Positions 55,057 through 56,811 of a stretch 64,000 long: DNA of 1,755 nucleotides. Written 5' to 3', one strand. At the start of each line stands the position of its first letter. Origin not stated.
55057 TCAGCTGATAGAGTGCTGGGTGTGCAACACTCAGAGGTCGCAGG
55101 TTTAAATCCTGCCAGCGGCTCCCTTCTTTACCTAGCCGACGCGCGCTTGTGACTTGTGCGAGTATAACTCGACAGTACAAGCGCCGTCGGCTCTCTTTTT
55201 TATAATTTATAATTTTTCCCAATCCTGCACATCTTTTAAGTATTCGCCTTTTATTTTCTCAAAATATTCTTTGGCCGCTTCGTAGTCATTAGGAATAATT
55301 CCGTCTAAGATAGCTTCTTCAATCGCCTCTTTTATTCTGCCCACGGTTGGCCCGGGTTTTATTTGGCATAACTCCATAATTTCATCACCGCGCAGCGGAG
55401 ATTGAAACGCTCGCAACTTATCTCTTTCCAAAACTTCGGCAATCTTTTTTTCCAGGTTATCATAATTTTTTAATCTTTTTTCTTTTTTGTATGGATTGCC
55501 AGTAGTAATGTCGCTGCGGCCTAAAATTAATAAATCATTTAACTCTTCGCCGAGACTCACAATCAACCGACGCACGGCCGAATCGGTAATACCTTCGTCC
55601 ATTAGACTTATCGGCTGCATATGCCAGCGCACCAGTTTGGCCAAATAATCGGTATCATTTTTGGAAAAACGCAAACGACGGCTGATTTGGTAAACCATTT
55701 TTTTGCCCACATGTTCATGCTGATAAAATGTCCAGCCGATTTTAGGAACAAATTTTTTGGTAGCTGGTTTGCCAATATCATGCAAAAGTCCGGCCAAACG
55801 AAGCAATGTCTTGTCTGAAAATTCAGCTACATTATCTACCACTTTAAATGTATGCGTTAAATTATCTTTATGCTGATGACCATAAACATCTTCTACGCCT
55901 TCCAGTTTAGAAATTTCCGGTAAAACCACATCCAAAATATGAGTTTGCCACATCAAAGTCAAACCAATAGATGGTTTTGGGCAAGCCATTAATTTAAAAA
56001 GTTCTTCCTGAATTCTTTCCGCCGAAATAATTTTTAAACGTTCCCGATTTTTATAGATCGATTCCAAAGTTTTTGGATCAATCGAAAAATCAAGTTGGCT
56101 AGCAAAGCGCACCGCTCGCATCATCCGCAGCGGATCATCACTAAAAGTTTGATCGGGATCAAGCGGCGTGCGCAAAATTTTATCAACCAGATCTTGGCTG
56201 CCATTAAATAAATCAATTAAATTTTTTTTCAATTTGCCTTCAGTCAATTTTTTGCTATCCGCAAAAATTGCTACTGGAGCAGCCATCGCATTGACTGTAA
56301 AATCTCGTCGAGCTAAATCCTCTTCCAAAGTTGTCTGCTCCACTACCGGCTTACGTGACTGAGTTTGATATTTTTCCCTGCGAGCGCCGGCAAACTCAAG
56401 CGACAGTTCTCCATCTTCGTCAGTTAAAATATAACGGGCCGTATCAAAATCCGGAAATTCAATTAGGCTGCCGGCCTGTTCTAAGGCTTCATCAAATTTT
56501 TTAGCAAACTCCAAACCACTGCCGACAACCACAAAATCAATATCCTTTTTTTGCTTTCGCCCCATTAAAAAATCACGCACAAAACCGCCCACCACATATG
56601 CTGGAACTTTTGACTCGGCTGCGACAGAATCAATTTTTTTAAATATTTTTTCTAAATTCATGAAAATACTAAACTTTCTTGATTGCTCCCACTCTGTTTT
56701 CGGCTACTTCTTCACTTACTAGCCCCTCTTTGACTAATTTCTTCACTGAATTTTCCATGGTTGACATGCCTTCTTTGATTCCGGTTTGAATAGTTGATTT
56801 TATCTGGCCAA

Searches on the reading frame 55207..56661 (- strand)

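Call 93: search_protein_families(library=ncbifam, proteins=[window:55207-56661:-], max_evalue=0.00001)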
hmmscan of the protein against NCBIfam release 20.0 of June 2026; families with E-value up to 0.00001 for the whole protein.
window:55207-56661:- (484 aa): 15 families
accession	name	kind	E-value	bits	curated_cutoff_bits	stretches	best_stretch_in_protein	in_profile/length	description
TIGR02692.1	tRNA_CCA_actino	equivalog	4.1e-103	345.5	438.8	1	5-453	14-448/466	CCA tRNA nucleotidyltransferase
NF009814.0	PRK13299.1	equivalog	2.1e-45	155.4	290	1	20-255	22-233/396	CCA tRNA nucleotidyltransferase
NF008137.0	PRK10885.1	equivalog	2.4e-44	151.7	451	1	21-349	3-306/409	multifunctional CCA addition/repair protein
TIGR01942.1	pcnB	subfamily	2.2e-30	105.8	305.65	1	110-264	114-256/425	polynucleotide adenylyltransferase PcnB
NF041569.1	A-tRNAntase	equivalog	5.3e-28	97.7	1440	1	6-249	467-694/880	A-adding tRNA nucleotidyltransferase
NF009813.0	PRK13298.1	equivalog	2.2e-25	89.4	606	1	21-332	3-293/417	tRNA CCA-pyrophosphorylase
NF008634.1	PRK11623.1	equivalog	3.4e-19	68.8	702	1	111-252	157-285/469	polynucleotide adenylyltransferase PcnB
NF009811.0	PRK13296.1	equivalog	1.3e-17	63.8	469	1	22-253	4-211/360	CCA tRNA nucleotidyltransferase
NF009812.0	PRK13297.1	equivalog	3.2e-17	62.7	624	1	19-257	12-226/364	tRNA CCA-pyrophosphorylase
TIGR01693.1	UTase_glnD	equivalog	3.7e-13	48.6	519.4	1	157-348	316-518/850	[protein-PII] uridylyltransferase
NF003467.0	PRK05092.1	equivalog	1.9e-09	35.9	959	0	257-349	515-593/940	[protein-PII] uridylyltransferase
NF002895.0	PRK03381.1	equivalog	2e-09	36.2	631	1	176-348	330-496/782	[protein-PII] uridylyltransferase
TIGR00277.1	HDIG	domain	4.6e-09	36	27.6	1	282-333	25-75/84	HDIG domain-containing metalloprotein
NF001265.0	PRK00227.1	equivalog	9.3e-07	27.4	799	1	219-369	332-478/693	[protein-PII] uridylyltransferase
TIGR01596.1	cas3_HD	equivalog_domain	9.5e-06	25.8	43.45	0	282-415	28-140/178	CRISPR-associated endonuclease Cas3''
